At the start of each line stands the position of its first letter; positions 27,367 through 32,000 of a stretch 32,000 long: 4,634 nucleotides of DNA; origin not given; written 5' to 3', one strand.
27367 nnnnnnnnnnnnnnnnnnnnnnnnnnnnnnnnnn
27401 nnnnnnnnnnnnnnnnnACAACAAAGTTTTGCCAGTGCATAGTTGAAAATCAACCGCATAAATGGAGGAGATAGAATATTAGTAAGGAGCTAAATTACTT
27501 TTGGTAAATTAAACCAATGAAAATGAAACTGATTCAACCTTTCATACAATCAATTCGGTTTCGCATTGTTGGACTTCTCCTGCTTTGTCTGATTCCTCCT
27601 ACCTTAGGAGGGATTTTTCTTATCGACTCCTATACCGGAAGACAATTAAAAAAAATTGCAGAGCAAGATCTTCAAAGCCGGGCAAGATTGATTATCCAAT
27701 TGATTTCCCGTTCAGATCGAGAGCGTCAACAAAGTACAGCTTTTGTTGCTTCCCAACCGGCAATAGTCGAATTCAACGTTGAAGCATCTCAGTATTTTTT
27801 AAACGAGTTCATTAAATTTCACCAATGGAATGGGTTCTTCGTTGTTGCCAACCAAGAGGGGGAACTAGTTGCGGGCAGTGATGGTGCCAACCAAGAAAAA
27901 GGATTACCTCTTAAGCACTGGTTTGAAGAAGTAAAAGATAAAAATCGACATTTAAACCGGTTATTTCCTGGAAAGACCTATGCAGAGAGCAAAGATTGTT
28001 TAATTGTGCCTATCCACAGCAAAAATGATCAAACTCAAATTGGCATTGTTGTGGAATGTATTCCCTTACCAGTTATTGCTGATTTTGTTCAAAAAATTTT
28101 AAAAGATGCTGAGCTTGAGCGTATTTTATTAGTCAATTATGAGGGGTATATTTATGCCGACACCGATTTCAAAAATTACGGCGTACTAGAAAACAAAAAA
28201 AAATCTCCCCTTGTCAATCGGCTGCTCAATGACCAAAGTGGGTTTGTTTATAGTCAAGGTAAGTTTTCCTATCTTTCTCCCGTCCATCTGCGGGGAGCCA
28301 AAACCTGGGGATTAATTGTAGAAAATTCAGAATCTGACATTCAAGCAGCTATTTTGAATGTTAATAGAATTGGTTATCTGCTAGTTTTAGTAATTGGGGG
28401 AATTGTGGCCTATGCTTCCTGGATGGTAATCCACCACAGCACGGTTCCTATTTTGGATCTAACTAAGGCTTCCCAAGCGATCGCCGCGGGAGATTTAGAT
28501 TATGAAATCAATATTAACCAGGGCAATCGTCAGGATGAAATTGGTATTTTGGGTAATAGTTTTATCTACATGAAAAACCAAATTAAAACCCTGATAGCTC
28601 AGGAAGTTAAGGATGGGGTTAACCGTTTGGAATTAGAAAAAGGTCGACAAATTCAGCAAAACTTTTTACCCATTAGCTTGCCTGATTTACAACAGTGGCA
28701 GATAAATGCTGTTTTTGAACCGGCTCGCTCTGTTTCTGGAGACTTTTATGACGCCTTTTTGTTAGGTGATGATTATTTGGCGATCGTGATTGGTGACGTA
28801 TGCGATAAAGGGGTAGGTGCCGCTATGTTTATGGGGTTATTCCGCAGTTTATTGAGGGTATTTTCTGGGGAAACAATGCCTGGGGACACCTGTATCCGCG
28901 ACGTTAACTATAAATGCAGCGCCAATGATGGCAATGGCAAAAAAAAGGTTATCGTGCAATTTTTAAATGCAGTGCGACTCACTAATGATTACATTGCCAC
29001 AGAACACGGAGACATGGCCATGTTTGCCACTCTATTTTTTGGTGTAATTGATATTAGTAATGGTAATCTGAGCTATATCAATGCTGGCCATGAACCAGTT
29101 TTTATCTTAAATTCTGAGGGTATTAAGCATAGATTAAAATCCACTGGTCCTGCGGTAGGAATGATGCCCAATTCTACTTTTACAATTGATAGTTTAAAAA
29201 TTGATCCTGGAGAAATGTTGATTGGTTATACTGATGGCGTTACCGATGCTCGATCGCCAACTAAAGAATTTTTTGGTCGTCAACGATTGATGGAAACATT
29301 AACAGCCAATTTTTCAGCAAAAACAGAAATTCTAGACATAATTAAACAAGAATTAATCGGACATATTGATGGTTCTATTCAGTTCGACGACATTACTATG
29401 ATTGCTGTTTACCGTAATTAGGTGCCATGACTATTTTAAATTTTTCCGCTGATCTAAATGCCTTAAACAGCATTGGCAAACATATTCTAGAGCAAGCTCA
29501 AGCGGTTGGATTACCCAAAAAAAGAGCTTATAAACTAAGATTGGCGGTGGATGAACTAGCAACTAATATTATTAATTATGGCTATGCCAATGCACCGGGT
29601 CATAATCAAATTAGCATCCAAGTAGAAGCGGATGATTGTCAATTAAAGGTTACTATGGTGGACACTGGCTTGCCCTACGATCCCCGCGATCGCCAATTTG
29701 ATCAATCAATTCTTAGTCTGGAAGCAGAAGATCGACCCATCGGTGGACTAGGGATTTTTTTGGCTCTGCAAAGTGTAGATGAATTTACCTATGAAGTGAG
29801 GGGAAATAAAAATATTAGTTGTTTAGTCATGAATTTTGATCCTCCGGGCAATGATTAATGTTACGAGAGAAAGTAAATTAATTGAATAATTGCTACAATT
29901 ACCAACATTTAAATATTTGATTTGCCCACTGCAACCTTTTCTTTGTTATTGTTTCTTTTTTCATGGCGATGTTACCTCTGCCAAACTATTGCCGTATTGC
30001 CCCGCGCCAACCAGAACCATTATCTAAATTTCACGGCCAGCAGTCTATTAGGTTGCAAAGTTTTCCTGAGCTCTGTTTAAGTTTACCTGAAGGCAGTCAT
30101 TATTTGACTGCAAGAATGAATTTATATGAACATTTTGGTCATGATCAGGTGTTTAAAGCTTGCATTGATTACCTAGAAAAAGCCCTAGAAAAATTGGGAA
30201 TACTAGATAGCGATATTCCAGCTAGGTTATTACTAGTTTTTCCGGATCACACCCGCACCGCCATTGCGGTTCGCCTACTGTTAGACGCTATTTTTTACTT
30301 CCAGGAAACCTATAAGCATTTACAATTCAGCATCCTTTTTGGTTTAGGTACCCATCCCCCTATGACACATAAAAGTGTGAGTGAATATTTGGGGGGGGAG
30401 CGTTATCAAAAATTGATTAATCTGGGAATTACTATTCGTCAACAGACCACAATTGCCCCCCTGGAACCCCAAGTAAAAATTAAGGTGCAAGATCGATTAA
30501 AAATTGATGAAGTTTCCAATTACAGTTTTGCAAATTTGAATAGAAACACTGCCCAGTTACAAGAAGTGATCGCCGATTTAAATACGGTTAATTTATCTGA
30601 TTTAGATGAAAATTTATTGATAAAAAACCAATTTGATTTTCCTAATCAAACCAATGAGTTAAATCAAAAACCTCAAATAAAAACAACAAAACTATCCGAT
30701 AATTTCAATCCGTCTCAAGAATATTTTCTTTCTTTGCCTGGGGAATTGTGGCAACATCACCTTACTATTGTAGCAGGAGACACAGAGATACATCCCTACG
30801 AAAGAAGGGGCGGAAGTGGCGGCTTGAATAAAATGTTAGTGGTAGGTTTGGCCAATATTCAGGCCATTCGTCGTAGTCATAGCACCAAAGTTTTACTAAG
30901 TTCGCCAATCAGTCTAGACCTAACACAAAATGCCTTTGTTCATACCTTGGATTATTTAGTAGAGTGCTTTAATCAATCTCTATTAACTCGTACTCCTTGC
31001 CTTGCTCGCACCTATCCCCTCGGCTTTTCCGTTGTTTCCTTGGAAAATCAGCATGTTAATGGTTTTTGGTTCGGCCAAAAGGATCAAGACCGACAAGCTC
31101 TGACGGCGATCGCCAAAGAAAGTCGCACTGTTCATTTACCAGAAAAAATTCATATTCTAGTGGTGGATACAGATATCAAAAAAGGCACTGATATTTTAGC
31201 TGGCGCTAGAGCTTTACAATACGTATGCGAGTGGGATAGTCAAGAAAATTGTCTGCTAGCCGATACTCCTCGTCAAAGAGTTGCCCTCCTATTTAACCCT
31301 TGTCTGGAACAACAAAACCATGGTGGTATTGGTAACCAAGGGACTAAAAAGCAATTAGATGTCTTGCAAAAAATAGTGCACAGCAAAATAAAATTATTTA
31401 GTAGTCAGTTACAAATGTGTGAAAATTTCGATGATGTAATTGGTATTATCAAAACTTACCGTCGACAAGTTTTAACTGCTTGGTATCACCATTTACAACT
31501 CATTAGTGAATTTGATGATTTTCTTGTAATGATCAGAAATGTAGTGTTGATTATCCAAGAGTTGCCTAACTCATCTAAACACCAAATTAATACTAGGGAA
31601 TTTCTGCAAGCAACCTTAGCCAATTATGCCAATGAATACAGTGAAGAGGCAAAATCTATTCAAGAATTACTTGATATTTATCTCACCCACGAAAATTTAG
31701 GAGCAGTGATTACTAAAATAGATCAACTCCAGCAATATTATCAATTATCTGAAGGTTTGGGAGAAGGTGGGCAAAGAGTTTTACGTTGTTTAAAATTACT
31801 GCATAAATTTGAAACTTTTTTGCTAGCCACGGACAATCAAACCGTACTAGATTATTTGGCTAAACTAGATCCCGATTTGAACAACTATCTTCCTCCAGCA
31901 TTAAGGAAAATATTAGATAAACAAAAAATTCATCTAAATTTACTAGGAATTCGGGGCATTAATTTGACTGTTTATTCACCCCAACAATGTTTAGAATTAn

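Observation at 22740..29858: Sigma-less partner-switching module (2 STAS, PP2C, RsbW-like kinase) interleaved with carbohydrate enzymes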

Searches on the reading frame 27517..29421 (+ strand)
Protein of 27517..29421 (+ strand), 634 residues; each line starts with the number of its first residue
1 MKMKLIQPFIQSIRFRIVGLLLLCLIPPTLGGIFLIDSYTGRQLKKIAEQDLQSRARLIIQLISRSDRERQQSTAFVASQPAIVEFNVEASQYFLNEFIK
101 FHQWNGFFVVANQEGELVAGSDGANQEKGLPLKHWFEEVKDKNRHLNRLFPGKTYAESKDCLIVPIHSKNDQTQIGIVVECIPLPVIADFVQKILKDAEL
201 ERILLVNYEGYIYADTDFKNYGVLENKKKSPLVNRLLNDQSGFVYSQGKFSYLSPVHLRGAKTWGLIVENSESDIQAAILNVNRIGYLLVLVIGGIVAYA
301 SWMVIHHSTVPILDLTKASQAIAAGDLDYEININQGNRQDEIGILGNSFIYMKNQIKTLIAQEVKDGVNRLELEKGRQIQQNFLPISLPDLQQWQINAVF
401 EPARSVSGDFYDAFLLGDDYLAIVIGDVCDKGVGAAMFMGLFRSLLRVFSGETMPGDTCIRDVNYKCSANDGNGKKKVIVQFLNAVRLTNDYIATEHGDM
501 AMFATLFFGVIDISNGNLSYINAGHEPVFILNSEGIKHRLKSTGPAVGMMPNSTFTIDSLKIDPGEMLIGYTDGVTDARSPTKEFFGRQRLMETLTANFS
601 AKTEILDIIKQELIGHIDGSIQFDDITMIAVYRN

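Call 5: search_protein_families(library=pfam, proteins=[window:27517-29421:+])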
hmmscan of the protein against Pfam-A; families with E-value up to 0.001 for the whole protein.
window:27517-29421:+ (634 aa): 3 families
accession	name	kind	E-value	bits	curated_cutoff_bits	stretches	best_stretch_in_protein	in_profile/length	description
PF07228.17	SpoIIE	-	1.8e-42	145.9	25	1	418-633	2-191/192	Stage II sporulation protein E (SpoIIE)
PF00672.30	HAMP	-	6.7e-09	36.4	25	1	304-357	2-52/53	HAMP domain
PF02743.24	dCache_1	-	0.00023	21.2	45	1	43-268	2-239/240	Cache domain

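Call 40: search_protein_families(library=ncbifam, proteins=[window:27517-29421:+], max_evalue=0.001)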
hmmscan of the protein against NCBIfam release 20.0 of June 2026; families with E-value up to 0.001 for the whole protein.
window:27517-29421:+ (634 aa): 8 families
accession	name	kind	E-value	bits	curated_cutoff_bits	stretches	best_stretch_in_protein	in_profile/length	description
NF045505.1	RR_RssB_Pseudo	equivalog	7.2e-12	45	700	2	374-441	157-224/394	two-component system response regulator RssB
NF038263.1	prot_phos_SiaA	equivalog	3.4e-10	39.1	700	1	288-630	314-654/658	biofilm regulation protein phosphatase SiaA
NF033092.0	HK_WalK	equivalog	8.8e-10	37.8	725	1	191-360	73-250/594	cell wall metabolism sensor histidine kinase WalK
NF052458.1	PhdiestGepA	equivalog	4.8e-06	25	1200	1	246-358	306-416/840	phosphodiesterase GepA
NF040691.1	MtrAB_MtrB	equivalog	1.4e-05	24.3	450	1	279-362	183-263/507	MtrAB system histidine kinase MtrB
NF053592.1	HK_near_YfiR_like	equivalog_domain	2.4e-05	24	194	1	237-357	105-222/223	sensor histidine kinase, YfiR-like protein-associated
TIGR02865.1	spore_II_E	equivalog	4.5e-05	21.7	490.8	1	499-629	632-759/764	stage II sporulation protein E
NF045900.1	HisKinCpxALeg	equivalog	7.2e-05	21.7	800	1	287-361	158-229/451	two-component system sensor histidine kinase CpxA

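Call 76: search_protein_families(library=pfam, alignment_id=A3, max_evalue=0.001)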
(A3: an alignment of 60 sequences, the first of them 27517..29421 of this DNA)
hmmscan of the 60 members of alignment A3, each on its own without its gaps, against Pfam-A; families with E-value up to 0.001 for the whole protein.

A. member 1, window:27517-29421:+ (634 aa): 3 families
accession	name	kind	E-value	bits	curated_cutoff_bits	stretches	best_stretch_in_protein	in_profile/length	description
PF07228.17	SpoIIE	-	1.8e-42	145.9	25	1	418-633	2-191/192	Stage II sporulation protein E (SpoIIE)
PF00672.30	HAMP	-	6.7e-09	36.4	25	1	304-357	2-52/53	HAMP domain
PF02743.24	dCache_1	-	0.00023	21.2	45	1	43-268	2-239/240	Cache domain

B. families by the number of members that match (of 60 scanned): 13 families
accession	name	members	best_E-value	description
PF07228.17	SpoIIE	58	2.5e-48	Stage II sporulation protein E (SpoIIE)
PF13185.12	GAF_2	32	1.2e-35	GAF domain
PF01590.32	GAF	32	2.3e-33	GAF domain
PF13492.12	GAF_3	23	3.9e-20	GAF domain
PF00672.30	HAMP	5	3.9e-14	HAMP domain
PF02743.24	dCache_1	4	3.7e-09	Cache domain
PF08448.16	PAS_4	2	2e-17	PAS fold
PF00989.32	PAS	2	5.8e-05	PAS fold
PF00512.31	HisKA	1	1.6e-21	His Kinase A (phospho-acceptor) domain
PF13581.12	HATPase_c_2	1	7.9e-19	Histidine kinase-like ATPase domain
PF02518.31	HATPase_c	1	0.00026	Histidine kinase-, DNA gyrase B-, and HSP90-like ATPase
PF22673.2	MCP-like_PDC_1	1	0.0003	Methyl-accepting chemotaxis protein-like, first PDC sensor domain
PF06005.17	ZapB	1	0.0007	Cell division protein ZapB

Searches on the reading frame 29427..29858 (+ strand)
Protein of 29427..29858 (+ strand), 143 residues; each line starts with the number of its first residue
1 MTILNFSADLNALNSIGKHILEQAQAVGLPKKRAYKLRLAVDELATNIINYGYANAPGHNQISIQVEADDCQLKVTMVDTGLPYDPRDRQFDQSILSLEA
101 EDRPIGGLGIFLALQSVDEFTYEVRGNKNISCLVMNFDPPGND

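Call 5: search_protein_families(library=pfam, proteins=[window:29427-29858:+])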
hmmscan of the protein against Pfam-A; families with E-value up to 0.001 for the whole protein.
window:29427-29858:+ (143 aa): 2 families
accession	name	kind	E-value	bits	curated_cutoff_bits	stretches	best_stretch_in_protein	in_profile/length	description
PF13581.12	HATPase_c_2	-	2.4e-20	73.3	27.4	1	6-129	1-121/127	Histidine kinase-like ATPase domain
PF02518.31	HATPase_c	-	1.6e-05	25.7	26.4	1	36-119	5-82/111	Histidine kinase-, DNA gyrase B-, and HSP90-like ATPase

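Call 40: search_protein_families(library=ncbifam, proteins=[window:29427-29858:+], max_evalue=0.001)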
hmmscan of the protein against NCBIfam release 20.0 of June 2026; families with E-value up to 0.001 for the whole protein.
window:29427-29858:+ (143 aa): 3 families
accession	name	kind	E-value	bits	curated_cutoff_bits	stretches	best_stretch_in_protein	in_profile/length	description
NF041045.1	RsbA_anti_sig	subfamily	2.2e-07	30.5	210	1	10-87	188-259/303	anti-sigma factor RsbA family regulatory protein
NF003144.0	PRK04069.1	equivalog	4.3e-07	29.5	145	1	37-121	43-128/161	anti-sigma B factor RsbW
TIGR01924.1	rsbW_low_gc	equivalog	4.2e-05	23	155.05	1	35-121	41-128/159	anti-sigma B factor RsbW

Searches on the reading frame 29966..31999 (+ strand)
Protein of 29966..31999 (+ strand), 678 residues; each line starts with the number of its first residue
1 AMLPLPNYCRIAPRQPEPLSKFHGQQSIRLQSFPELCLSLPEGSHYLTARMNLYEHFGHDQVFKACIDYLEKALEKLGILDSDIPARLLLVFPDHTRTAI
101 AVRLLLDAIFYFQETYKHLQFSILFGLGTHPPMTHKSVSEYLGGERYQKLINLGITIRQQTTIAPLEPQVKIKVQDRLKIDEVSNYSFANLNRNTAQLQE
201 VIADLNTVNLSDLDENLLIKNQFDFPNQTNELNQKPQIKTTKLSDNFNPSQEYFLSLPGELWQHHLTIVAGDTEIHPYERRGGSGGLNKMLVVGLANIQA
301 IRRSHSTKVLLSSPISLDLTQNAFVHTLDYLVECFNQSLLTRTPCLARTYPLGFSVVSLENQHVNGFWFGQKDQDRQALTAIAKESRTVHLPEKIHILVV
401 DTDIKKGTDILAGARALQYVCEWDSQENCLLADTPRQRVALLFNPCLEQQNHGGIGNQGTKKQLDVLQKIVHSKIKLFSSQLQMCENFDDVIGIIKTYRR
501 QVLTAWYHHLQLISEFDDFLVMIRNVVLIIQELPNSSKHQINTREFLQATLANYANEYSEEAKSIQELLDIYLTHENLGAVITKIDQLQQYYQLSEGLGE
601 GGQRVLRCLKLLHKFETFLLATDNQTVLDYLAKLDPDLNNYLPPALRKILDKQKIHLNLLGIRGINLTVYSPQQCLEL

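Call 47: search_protein_families(library=pfam, proteins=[window:29966-31999:+], max_evalue=0.001)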
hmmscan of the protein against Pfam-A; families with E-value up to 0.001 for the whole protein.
window:29966-31999:+ (678 aa): 1 family
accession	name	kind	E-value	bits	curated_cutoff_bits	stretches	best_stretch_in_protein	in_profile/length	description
PF09861.14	Lar_N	-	2.1e-05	24.3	23.3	0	87-149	56-119/204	Lactate racemase N-terminal domain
